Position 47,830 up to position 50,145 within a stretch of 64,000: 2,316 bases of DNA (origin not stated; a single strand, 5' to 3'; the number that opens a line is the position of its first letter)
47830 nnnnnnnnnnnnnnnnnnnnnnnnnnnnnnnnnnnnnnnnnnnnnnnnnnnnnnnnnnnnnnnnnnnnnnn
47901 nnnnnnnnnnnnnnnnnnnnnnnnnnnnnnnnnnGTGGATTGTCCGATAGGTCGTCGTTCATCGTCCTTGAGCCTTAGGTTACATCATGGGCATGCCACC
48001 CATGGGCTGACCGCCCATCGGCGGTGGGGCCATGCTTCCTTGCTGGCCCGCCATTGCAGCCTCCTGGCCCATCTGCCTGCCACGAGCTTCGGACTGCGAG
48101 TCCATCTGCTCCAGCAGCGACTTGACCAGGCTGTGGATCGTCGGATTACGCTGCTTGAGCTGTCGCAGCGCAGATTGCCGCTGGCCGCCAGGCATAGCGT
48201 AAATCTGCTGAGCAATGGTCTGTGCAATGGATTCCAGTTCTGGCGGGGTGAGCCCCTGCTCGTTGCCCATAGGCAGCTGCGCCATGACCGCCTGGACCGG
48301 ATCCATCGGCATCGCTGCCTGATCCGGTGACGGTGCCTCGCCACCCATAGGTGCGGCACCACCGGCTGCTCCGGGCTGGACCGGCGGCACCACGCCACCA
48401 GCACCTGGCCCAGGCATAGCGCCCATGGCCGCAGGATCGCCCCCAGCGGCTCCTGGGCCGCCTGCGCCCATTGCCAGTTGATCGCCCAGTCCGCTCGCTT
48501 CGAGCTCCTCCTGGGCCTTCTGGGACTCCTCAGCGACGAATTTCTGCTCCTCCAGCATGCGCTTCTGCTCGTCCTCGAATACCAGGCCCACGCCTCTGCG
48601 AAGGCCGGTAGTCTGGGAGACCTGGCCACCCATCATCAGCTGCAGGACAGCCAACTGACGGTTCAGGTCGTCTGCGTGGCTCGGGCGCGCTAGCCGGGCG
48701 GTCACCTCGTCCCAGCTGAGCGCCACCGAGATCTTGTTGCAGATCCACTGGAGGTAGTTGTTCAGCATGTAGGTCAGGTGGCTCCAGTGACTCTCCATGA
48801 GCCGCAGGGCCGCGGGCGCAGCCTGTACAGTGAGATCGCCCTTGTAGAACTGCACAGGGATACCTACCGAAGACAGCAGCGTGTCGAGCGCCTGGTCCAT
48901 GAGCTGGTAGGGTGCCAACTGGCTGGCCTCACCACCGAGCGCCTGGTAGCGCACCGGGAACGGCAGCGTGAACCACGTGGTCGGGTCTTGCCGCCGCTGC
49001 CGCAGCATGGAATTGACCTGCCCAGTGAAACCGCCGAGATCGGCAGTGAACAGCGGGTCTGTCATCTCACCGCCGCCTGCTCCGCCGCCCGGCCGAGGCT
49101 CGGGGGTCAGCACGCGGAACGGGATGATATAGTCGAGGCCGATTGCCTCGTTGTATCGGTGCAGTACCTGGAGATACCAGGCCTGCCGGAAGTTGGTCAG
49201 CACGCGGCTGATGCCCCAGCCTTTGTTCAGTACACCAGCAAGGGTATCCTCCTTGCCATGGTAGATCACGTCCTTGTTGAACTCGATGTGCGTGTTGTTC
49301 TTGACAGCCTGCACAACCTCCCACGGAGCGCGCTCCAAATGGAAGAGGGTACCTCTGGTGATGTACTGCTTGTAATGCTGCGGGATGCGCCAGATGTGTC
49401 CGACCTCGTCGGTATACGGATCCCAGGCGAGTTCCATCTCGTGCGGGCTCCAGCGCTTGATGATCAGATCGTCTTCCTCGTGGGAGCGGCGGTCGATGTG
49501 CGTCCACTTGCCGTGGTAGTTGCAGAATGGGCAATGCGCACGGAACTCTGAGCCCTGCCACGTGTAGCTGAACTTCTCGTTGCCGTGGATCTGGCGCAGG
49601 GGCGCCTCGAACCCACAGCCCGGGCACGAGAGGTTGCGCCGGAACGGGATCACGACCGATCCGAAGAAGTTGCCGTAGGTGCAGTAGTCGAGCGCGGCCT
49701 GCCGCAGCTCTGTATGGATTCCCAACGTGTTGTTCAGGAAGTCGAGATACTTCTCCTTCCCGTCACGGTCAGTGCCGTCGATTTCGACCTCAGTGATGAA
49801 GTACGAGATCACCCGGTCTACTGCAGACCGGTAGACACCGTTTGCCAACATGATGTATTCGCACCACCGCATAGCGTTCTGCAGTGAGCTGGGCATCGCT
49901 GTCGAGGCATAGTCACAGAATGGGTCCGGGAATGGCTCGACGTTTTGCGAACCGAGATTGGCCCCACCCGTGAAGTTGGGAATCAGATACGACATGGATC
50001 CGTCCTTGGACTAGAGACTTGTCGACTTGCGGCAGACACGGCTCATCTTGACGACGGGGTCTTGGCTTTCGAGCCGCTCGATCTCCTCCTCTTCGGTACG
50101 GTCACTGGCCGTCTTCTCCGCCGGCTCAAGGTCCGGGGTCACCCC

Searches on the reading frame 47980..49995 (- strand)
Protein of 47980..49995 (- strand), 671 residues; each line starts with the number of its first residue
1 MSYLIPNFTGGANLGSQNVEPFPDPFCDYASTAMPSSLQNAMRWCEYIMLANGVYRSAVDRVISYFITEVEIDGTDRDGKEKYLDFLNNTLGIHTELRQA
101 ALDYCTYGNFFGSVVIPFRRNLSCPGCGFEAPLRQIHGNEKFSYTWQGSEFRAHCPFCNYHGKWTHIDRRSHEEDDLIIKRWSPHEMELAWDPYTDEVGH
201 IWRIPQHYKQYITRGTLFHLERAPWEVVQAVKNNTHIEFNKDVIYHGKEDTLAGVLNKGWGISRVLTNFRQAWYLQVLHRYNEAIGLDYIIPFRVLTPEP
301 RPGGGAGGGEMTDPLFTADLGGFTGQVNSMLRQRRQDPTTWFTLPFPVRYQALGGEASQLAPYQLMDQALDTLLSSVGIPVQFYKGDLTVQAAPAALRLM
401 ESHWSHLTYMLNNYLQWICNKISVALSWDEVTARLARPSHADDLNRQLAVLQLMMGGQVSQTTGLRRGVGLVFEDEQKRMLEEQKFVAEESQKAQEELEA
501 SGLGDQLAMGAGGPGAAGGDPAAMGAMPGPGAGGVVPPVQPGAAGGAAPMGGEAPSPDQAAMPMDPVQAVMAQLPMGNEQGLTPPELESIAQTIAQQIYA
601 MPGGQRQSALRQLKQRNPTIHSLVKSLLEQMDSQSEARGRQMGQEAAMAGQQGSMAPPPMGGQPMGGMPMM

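Call 7: search_protein_families(library=pfam, proteins=[window:47980-49995:-], max_evalue=0.001)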
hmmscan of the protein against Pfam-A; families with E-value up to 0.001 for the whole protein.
window:47980-49995:- (671 aa): 0 families

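Call 46: search_protein_families(library=phrogs, proteins=[window:47980-49995:-], max_evalue=0.001)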
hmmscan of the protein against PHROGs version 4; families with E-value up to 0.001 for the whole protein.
window:47980-49995:- (671 aa): 0 families

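Call 66: search_dna_similar(query=window:47980-49995:-, collection=phages, mode=protein, max_rows=8, max_evalue=0.001)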
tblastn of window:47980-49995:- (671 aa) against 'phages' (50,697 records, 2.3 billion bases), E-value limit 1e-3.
Records with a match: 4; places in all: 4; records where one place covers at least 80% of the query: 0.
Best place of each record, by identity: <60% 4.
By first word of the organism name: Vibrio 3; Salmonella 1.
By host as written in the record: - 3; Salmonella enterica subsp. enterica serovar Typhimurium ATCC 14028 1.
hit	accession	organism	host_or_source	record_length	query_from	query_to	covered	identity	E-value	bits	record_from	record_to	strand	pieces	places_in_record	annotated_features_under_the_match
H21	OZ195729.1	Vibrio phage D69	Seawater and oysters mix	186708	4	493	73%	26.9%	9e-58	218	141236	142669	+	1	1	hypothetical protein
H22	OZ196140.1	Vibrio phage D181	Seawater and oysters mix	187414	19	495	71%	27.3%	5e-57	215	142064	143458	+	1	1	hypothetical protein (x2)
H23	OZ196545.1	Vibrio phage D148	Seawater and oysters mix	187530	19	495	71%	27.3%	5e-57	215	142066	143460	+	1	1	hypothetical protein (x2)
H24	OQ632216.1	Salmonella phage Arash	Salmonella enterica subsp. enterica ...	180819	1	499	74%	26.0%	5e-52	200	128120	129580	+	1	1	portal protein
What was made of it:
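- Tried and rejected: Phage identity came instead from a portal match for 47980-49995 (call 66).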
